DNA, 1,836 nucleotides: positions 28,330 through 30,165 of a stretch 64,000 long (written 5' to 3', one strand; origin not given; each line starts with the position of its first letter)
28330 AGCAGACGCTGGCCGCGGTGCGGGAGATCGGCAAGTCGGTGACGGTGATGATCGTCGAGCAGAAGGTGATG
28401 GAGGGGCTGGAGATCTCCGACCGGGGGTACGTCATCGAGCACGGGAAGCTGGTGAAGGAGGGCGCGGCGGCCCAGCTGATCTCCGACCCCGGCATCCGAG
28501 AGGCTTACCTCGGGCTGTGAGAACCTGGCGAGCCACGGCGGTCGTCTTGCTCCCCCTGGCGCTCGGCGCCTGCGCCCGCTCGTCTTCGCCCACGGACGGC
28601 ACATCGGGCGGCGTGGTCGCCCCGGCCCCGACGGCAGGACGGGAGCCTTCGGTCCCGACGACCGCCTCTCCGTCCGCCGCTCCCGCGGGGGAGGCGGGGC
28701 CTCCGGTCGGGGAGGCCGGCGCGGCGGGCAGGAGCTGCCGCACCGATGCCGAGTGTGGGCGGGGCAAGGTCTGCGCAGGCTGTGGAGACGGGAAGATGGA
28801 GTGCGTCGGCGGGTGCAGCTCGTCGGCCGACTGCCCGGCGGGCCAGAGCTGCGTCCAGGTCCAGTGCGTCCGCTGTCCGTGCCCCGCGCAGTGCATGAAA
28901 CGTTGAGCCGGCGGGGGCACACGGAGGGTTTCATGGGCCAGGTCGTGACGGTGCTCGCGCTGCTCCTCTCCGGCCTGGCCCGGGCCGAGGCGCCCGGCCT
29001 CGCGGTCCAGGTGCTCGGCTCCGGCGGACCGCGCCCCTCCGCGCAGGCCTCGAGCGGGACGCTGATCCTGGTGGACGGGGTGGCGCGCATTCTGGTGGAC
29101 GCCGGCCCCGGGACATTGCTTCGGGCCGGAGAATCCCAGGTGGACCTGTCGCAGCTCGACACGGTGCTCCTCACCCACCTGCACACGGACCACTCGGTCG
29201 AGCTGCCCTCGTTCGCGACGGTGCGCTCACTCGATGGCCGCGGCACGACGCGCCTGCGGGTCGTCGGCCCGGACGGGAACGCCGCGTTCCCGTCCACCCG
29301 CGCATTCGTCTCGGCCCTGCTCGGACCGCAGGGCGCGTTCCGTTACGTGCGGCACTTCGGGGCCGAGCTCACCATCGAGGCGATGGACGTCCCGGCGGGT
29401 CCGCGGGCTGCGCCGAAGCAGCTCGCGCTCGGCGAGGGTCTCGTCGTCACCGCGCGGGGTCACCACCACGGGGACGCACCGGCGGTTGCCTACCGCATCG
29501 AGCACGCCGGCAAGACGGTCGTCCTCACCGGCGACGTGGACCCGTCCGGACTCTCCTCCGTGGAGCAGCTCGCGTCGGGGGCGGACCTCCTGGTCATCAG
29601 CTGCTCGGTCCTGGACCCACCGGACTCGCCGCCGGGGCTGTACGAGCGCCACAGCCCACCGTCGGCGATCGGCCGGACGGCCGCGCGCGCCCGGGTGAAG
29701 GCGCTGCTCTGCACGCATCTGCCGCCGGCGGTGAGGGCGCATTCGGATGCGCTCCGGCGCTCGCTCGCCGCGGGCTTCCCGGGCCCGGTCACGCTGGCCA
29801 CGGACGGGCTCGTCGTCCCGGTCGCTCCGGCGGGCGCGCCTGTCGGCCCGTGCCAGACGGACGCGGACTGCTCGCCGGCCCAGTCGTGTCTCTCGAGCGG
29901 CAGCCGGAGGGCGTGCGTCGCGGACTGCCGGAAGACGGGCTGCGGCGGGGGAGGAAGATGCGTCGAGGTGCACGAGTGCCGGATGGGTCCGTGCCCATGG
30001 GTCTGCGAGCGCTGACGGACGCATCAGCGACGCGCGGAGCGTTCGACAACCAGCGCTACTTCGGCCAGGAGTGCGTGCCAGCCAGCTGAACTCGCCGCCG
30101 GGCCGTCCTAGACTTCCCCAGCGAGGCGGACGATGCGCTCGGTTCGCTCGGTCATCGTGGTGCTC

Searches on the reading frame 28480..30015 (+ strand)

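Call 46: search_protein_families(library=pfam, proteins=[window:28480-30015:+], max_evalue=0.00001)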
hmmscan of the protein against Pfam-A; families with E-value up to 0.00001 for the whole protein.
window:28480-30015:+ (511 aa): 2 families
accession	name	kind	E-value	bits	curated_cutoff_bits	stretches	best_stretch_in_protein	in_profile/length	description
PF12706.13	Lactamase_B_2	-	2.4e-14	53.8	27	1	203-413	2-199/200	Beta-lactamase superfamily domain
PF00753.33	Lactamase_B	-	2.3e-07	31.4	22.7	1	199-357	13-154/196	Metallo-beta-lactamase superfamily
